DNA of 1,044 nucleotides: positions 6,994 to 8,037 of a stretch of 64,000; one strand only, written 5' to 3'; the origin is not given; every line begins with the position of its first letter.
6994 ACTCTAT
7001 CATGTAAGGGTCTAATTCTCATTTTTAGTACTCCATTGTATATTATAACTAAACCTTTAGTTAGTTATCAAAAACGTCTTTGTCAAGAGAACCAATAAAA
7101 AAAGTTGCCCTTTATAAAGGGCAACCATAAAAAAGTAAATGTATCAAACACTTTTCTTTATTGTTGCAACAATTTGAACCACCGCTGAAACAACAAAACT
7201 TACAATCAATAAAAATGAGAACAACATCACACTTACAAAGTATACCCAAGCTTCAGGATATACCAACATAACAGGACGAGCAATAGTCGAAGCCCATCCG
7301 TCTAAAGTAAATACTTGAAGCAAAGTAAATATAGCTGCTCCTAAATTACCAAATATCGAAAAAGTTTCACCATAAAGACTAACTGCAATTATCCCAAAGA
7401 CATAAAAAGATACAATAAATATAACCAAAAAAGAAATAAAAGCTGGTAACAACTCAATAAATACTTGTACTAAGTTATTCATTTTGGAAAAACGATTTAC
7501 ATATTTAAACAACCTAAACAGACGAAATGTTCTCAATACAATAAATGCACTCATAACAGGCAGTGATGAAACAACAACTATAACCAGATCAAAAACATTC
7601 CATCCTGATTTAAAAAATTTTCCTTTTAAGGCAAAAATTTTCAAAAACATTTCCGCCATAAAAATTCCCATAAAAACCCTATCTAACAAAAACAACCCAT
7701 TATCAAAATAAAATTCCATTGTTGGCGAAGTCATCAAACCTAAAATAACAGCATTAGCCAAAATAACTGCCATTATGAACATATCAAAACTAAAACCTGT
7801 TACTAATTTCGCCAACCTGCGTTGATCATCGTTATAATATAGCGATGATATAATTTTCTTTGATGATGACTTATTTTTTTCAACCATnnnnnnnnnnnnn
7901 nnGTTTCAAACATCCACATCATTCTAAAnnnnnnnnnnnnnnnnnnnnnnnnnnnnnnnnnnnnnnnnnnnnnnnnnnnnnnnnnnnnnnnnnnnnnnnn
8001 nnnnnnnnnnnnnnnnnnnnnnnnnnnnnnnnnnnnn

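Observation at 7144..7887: NaChBac-like voltage-gated channel with a TLDGW selectivity filter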

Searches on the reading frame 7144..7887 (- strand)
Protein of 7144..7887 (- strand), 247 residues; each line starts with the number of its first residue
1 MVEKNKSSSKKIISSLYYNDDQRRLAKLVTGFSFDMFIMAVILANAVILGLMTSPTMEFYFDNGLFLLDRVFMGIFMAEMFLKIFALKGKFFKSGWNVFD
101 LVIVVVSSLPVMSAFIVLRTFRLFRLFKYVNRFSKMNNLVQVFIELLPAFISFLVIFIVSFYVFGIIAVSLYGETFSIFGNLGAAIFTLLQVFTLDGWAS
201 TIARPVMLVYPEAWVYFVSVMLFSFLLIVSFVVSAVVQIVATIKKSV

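Call 3: search_protein_families(library=pfam, proteins=[window:7144-7887:-], max_evalue=0.01)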
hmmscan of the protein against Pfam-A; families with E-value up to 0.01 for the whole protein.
window:7144-7887:- (247 aa): 1 family
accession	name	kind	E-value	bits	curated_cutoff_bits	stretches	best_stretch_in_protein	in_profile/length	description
PF00520.37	Ion_trans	-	1.7e-32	113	25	1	33-245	3-238/241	Ion transport protein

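Call 4: search_solved_structures(query=window:7147-7887:-, max_evalue=0.001, show_alignments=4)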
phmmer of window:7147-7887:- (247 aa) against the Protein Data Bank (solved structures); distinct sequences matched with E-value up to 0.001: 137 (the best 60 are shown).
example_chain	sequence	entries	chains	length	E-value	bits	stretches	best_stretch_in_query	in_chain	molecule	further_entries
6sx5_A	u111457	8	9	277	1.3e-43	152.6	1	23-244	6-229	Ion transport protein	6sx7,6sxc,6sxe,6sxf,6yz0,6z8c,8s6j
6yz2_A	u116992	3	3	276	1.5e-43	152.4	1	23-244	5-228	Ion transport protein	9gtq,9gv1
5hvx_A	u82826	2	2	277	3.8e-43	151.1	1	23-244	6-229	Ion transport protein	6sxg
5hvd_A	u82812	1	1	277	4.4e-43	150.9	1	23-243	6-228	Ion transport protein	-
6kzp_A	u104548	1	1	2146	4.3e-41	144.4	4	27-237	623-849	Voltage-dependent T-type calcium channel subunit alpha-1G,Voltage-dependent T-type calcium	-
6kzo_A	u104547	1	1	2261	6.2e-41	143.8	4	27-237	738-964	Voltage-dependent T-type calcium channel subunit alpha-1G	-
7wli_A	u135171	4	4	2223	1e-39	139.9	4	20-237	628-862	Voltage-dependent T-type calcium channel subunit alpha-1I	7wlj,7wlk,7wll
6keb_A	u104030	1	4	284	6.4e-39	137.3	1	24-243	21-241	Ion transport protein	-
5klb_A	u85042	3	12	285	6.5e-39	137.2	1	24-243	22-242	Ion transport protein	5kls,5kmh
9ayg_A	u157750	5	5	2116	1e-38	136.6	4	24-237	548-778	Voltage-dependent T-type calcium channel subunit alpha-1H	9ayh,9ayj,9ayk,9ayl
6juh_A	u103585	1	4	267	1.9e-38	135.7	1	24-243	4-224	Ion transport protein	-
6mwd_B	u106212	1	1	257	3.1e-38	135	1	24-243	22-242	Ion transport protein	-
9uc3_A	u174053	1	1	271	3.3e-38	134.9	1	24-243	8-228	Ion transport protein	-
4ms2_A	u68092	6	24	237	3.8e-38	134.7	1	24-234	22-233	Ion transport protein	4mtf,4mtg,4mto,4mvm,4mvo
6p6y_A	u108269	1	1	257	3.8e-38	134.7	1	24-243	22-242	Ion transport protein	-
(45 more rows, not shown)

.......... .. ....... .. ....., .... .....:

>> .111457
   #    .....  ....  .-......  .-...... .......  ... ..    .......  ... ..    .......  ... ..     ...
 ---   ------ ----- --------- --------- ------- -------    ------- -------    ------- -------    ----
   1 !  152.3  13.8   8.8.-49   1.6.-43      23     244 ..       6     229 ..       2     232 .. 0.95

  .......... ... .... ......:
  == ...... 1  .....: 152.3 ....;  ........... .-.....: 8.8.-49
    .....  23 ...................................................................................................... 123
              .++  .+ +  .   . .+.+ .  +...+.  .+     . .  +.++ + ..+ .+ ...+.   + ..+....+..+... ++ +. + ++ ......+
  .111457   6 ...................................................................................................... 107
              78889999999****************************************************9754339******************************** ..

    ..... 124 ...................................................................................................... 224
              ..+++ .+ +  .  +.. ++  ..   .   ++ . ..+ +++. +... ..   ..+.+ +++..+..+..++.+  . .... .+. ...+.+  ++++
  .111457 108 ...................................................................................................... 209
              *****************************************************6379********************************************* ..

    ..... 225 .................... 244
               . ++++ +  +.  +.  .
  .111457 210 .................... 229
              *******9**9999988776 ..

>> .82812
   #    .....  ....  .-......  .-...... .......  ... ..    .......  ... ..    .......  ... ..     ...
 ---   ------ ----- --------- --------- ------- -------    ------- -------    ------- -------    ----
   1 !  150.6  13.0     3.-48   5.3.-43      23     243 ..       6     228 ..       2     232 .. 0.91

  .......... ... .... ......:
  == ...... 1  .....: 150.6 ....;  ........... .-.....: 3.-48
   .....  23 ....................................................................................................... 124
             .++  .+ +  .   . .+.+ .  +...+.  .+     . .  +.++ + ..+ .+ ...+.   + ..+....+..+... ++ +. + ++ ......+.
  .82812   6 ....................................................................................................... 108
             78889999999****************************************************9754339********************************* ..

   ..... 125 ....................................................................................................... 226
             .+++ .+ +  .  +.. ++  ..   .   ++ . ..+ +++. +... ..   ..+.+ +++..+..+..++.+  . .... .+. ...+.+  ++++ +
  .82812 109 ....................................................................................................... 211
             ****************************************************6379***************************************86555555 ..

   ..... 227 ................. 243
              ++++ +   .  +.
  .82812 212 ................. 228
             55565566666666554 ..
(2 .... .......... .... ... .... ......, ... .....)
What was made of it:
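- NavMs E 1.3e-43 over residues 23-244, and NavAb E 1e-37 (call 4). The strongest non-BacNav sequence matches are domain II of T-type Cav channels (6kzp, E 4e-41, call 4).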

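Call 5: find_homologous_proteins(query=window:7147-7887:-, max_evalue=1e-10)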
Query window:7147-7887:- (247 aa): 806 proteins with E <= 1e-10 among 1859 candidates; the best 120 are listed.
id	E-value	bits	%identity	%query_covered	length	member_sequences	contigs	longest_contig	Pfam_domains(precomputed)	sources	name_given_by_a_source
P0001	2.1e-144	497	100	100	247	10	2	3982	PF00520.38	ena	-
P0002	9.4e-123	426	80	100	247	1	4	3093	PF00520.38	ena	-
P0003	1.3e-122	426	82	100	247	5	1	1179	PF00520.38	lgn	-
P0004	9.4e-122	423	81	100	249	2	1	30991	PF00520.38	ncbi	-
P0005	9.5e-121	420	81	100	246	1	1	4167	PF00520.38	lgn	-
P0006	4.1e-120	418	80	99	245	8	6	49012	PF00520.38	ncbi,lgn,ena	-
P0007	4.7e-120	417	81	99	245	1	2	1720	PF00520.38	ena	-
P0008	1.3e-119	416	80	99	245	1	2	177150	PF00520.38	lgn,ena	-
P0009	1.3e-119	416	80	99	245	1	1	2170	PF00520.38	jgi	jgi:voltage-gated sodium channel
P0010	1.4e-119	416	80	99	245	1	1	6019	PF00520.38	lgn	-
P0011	2.3e-119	415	80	100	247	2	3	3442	PF00520.38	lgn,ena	-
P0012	5.4e-119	414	80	99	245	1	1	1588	PF00520.38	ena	-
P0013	1.9e-118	412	81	100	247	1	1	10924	PF00520.38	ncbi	-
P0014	7.0e-118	410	78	100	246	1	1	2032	PF00520.38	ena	-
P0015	1.4e-117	409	79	98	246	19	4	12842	PF00520.38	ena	-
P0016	2.2e-117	409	79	100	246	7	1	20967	PF00520.38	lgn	-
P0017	2.4e-116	405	78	91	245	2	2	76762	PF08016.19,PF00520.38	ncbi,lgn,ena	-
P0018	3.0e-116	405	78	100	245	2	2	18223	PF00520.38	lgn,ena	-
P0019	3.4e-116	405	78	98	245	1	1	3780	PF00520.38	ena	-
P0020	3.8e-116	405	78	98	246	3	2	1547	PF00520.38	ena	-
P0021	7.1e-116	404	81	94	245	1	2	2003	PF00520.38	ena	-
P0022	8.6e-116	403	79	98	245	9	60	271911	PF00520.38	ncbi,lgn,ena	-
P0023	5.1e-115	401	77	100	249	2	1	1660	PF00520.38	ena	-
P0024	1.3e-114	400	79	95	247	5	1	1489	PF00520.38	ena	-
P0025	3.0e-114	398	75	100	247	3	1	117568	PF00520.38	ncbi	-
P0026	1.3e-113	396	81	94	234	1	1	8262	PF00520.38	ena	-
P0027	2.1e-113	396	77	100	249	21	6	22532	PF00520.38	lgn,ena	-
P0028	4.4e-113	395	76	100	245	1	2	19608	PF00520.38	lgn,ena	-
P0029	5.3e-113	394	76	100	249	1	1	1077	PF00520.38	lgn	-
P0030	7.9e-113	394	75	99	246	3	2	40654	PF00520.38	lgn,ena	-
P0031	1.9e-112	393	78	98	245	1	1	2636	PF00520.38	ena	-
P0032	3.8e-112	392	80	94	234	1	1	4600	PF00520.38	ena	-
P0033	5.0e-112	391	75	97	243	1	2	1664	PF00520.38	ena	-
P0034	3.9e-110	385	74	97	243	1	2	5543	PF00520.38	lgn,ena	-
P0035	7.4e-109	381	77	98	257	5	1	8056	PF00520.38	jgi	jgi:voltage-gated sodium channel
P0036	1.5e-107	377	73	97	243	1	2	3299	PF00520.38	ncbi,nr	ncbi:MAG: ion transporter [Alphaproteobacteria bacterium]|nr:ion transporter [Alphaproteobacteria ba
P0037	5.0e-107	375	75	98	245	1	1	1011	PF00520.38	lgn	-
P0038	2.3e-106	373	79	91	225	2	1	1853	PF08016.19,PF00520.38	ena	-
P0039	2.4e-101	356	73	91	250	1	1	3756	PF00520.38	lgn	-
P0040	1.1e-100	354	68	97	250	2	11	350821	PF00520.38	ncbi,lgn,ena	-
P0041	1.3e-100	354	68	98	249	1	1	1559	PF00520.38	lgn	-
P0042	2.8e-100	353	68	98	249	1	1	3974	PF00520.38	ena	-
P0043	4.2e-100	352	67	98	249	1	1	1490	PF00520.38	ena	-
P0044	4.2e-100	352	67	98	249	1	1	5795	PF00520.38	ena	-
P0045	4.2e-100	352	67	98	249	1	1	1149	PF00520.38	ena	-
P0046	4.3e-100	352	67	98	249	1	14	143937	PF00520.38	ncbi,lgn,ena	-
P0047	4.3e-100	352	67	98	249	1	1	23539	PF00520.38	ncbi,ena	-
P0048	4.3e-100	352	67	98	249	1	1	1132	PF00520.38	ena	-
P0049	1.3e-99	351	67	98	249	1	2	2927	PF00520.38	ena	-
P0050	1.5e-99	350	67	98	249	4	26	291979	PF00520.38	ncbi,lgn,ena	-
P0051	1.7e-99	350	67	98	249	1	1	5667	PF00520.38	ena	-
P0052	1.9e-99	350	67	98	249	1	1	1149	PF00520.38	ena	-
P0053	2.3e-99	350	69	100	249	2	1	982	PF00520.38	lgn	-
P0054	2.4e-99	350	64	100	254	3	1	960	PF00520.38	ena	-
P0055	5.2e-99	349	68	100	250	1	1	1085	PF00520.38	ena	-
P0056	5.5e-99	349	67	98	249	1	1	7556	PF00520.38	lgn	-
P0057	9.0e-99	348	68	97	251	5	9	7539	PF00520.38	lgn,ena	-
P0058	9.6e-99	348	72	91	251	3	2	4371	PF00520.38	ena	-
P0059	1.2e-98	347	71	94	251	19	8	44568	PF00520.38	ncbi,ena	-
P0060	1.4e-98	347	67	99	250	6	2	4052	PF00520.38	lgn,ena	-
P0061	2.6e-98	346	68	100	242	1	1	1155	PF00520.38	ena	-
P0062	8.1e-98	345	71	91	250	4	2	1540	PF00520.38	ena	-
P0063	1.9e-97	343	68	96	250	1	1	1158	PF00520.38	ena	-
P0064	2.0e-97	343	68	97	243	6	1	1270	PF00520.38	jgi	-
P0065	2.1e-97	343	64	100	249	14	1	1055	PF00520.38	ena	-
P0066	2.5e-97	343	63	99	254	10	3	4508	PF00520.38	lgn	-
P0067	2.6e-97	343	64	100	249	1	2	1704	PF00520.38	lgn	-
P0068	2.9e-97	343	71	91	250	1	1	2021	PF00520.38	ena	-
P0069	3.2e-97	343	67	98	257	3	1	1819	PF00520.38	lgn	-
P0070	8.0e-97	341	67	97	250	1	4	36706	PF00520.38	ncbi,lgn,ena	-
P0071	9.6e-97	341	69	91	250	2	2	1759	PF00520.38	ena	-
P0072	1.1e-96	341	69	96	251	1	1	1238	PF00520.38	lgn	-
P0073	1.2e-96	341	67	98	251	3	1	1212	PF00520.38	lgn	-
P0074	2.6e-96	340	67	97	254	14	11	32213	PF08016.19,PF00520.38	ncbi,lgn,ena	-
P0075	3.0e-96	340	67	99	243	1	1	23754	PF00520.38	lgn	-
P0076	3.0e-96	340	66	99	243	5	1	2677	PF00520.38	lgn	-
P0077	3.4e-96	339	64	95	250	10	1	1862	PF00520.38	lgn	-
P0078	3.6e-96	339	63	100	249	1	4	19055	PF00520.38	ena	-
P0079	3.8e-96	339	66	99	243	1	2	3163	PF00520.38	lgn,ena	-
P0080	3.9e-96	339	67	97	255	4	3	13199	PF00520.38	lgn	-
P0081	5.2e-96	339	70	93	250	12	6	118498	PF00520.38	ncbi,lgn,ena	-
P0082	5.5e-96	339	69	91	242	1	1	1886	PF00520.38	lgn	-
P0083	6.0e-96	339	66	100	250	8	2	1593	PF00520.38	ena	-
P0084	6.8e-96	338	67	95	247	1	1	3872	PF08016.19,PF00520.38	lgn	-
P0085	1.0e-95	338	66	98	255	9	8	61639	PF00520.38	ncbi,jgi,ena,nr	ncbi:MAG: ion transporter [Alphaproteobacteria bacterium]|nr:ion transporter [Alphaproteobacteria ba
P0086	1.1e-95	338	65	99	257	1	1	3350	PF00520.38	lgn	-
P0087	1.2e-95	338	66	97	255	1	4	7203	PF00520.38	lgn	-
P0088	4.0e-95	336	65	95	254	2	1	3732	PF00520.38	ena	-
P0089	5.0e-95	336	62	98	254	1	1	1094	PF00520.38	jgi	jgi:voltage-gated sodium channel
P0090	6.3e-95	335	66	98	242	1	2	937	PF00520.38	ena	-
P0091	7.7e-95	335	64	99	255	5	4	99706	PF00520.38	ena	-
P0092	1.1e-94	334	68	94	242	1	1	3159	PF00520.38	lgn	-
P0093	1.7e-94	334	67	94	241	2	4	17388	PF00520.38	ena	-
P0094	2.7e-94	333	63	98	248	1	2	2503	PF00520.38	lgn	-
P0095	2.8e-94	333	69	94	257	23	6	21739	PF00520.38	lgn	-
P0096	4.2e-94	333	63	98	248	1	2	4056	PF00520.38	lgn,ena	-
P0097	5.6e-94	332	67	97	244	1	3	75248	PF00520.38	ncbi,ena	-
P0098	9.2e-94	331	62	98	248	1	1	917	PF00520.38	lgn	-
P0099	9.2e-94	331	62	98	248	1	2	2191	PF00520.38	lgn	-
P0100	1.1e-93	331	62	98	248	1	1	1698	PF00520.38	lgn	-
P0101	2.6e-93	330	62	98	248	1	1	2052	PF00520.38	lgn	-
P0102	3.6e-93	329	67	94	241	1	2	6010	PF00520.38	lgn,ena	-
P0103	6.1e-93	329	64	99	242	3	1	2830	PF00520.38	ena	-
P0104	8.8e-93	328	64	97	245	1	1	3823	PF00520.38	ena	-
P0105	1.0e-92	328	65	95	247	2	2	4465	PF00520.38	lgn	-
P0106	1.1e-92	328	65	97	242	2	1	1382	PF00520.38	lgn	-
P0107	1.4e-92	328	66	94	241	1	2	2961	PF00520.38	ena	-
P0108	2.1e-92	327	64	98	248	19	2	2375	PF00520.38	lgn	-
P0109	2.4e-92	327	63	95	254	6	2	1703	PF00520.38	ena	-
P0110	3.2e-92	326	65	97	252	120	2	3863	PF00520.38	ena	-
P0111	3.3e-92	326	61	97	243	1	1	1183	PF00520.38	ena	-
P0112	7.5e-92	325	63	97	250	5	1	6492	PF08016.19,PF00520.38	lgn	-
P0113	8.6e-92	325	64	96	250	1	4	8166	PF00520.38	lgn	-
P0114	1.0e-91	325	63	99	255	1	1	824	PF00520.38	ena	-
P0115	2.3e-91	324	62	98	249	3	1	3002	PF00520.38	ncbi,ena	-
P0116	7.4e-91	322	62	98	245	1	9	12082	PF00520.38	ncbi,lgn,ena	-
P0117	8.4e-91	322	61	99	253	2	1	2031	PF00520.38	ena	-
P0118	1.6e-90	321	61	99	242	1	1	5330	PF00520.38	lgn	-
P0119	3.4e-90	320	64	85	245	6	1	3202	PF00520.38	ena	-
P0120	1.2e-89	318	64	85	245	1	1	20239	PF00520.38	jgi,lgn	-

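Call 12: find_related_loci(query=window:7147-7887:-, collection=genome_contigs, flank=6000)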
Query window:7147-7887:- (247 aa) in genome_contigs; peptide patterns used: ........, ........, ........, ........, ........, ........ (x = any residue, [..] = any of these).
182 stretches matched a pattern; 150 encode a relative of the query (tblastn E <= 1e-3); the best 80 are kept; 80 distinct loci.
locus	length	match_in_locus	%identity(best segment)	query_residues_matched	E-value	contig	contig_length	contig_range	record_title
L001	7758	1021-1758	92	1-246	6e-141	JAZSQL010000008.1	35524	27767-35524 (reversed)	MAG: Alphaproteobacteria bacterium isolate T1900044543_TS20190009.MAGScoT_cleanbin_000006 SGB_90_k141_2749334, whole gen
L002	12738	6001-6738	81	1-246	7e-133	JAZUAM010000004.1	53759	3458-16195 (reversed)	MAG: Alphaproteobacteria bacterium isolate T1900045320_YK20190009.MAGScoT_cleanbin_000005 SGB_6346_k141_1173638, whole g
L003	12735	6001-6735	80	1-245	6e-132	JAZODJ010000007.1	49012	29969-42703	MAG: Alphaproteobacteria bacterium isolate T1900044752_TS20190418.MAGScoT_cleanbin_000002 SGB_2243_k141_3852176, whole g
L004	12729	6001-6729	79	4-246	1e-126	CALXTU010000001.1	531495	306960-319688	MAG: uncultured Alphaproteobacteria bacterium isolate BRZ_PK__bin103 genome assembly, contig: BRZ_PK__NODE_2_length_5314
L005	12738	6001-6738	77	1-246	3e-125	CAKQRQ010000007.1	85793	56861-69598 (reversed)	MAG: uncultured Alphaproteobacteria bacterium isolate REFINED_METABAT215_TOP10_CONTIGS_1500_ASSEMBLY_K77_MERGED__Hadza_M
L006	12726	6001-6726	79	4-246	2e-125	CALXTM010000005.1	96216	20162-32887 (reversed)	MAG: uncultured Alphaproteobacteria bacterium isolate BRZ_DP__bin105 genome assembly, contig: BRZ_DP__NODE_304_length_96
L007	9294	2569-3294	78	5-246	1e-123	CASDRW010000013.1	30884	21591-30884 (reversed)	uncultured proteobacterium isolate SI.B40.metabat-bins.148 genome assembly, contig: SI.B40.metabat-bins.148.fa_k141_2508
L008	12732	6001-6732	77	1-246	1e-123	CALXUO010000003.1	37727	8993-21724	MAG: uncultured Alphaproteobacteria bacterium isolate E20__bin257 genome assembly, contig: E20__k127_8073226, whole geno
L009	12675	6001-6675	79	4-228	5e-119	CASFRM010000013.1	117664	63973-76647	uncultured proteobacterium isolate A86_L4_360360_idba_bin.2 genome assembly, contig: A86_L4_360360_idba_bin.2.fa_scaffol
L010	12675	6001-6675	78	4-228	8e-118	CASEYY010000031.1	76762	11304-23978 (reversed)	uncultured proteobacterium isolate SI.O72.metabat-bins.143 genome assembly, contig: SI.O72.metabat-bins.143.fa_k141_3118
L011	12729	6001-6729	76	4-246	8e-118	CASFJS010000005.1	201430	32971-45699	uncultured proteobacterium isolate B35_L4_330330_idba_bin.27 genome assembly, contig: B35_L4_330330_idba_bin.27.fa_scaff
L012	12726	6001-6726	67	3-245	1e-108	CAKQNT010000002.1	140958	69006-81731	MAG: uncultured Alphaproteobacteria bacterium isolate REFINED_METABAT215_TOP10_CONTIGS_1500_ASSEMBLY_K77_MERGED__Hadza_M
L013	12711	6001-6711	70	3-239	4e-108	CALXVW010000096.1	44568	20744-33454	MAG: uncultured Alphaproteobacteria bacterium isolate E40__bin9 genome assembly, contig: E40__k127_4161206, whole genome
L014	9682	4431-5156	67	3-245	5e-108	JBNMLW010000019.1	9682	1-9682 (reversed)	MAG: Alphaproteobacteria bacterium isolate CM_BacCAZ1100.7 k141_516388_length_9682_cov_11.0000, whole genome shotgun seq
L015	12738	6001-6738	64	1-246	1e-107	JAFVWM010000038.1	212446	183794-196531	MAG: Alphaproteobacteria bacterium isolate RGIG5458 Sheep_Colon-5__c489368, whole genome shotgun sequence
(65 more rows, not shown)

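Call 19: search_protein_representatives(protein=window:7147-7887:-)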
Query: 247 residues. Proteins with E-value up to 0.001 (for the whole library): 8690; up to 1e-10: 2944; up to 1e-30: 197. The best 150 are listed.
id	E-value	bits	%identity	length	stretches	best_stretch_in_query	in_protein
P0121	3.6e-77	275.5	54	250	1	2-241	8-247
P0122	5.1e-54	199.8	65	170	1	4-151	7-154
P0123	2.1e-53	197.7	45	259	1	21-240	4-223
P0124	8.6e-53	195.8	47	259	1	18-241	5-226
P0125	1.8e-52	194.7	35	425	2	33-238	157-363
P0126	9.4e-51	189.1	57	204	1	89-245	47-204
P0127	2.0e-46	175.0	28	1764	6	25-173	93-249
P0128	1.3e-45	172.3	30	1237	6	27-175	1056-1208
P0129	1.7e-45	171.9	55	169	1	82-239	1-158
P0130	1.9e-43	165.2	32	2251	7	28-173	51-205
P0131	4.1e-43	164.1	44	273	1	23-235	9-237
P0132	1.4e-42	162.4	29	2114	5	23-233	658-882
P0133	2.3e-42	161.6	52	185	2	18-157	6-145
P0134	5.0e-42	160.5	30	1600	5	30-237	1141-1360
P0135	1.0e-41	159.5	38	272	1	15-244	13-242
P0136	1.3e-41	159.2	40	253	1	19-241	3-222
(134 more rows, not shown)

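Call 34: predict_structure(alignment_id=A1)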
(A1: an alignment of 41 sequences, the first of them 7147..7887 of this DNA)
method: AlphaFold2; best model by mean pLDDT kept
length: 247 residues; sequences in the alignment: 41
mean_pLDDT: 76.5   pTM: 0.54
mean pLDDT of the five models: 76.5, 71.5, 71.1, 70.5, 68.0
residues with pLDDT >= 90: 54; 70-90: 123; 50-70: 56; < 50: 14
segments of 3 or more residues with pLDDT < 50: 1-11, 16-18
pLDDT, mean of each block of 10 residues (from residue 1): 41 51 67 76 78 65 72 81 77 74 74 63 67 64 82 91 94 91 89 80 89 92 91 89 75
secondary structure, 60 per line:
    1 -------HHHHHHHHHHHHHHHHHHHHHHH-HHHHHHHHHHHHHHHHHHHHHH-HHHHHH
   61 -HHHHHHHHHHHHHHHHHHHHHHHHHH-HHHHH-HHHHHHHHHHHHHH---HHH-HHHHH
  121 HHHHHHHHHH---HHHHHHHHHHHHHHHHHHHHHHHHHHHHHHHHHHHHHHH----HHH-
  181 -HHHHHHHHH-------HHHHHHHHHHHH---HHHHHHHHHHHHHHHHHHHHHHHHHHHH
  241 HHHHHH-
elements in order: H8-30 H32-53 H55-60 H62-87 H89-93 H95-108 H116-130 H134-172 H182-190 H198-209 H213-246
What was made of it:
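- AF2 pore pLDDT about 90, with all helices present (call 34). The AF2 voltage-sensor confidence is only moderate (pLDDT 65-80), and only the monomer was modelled (call 34).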
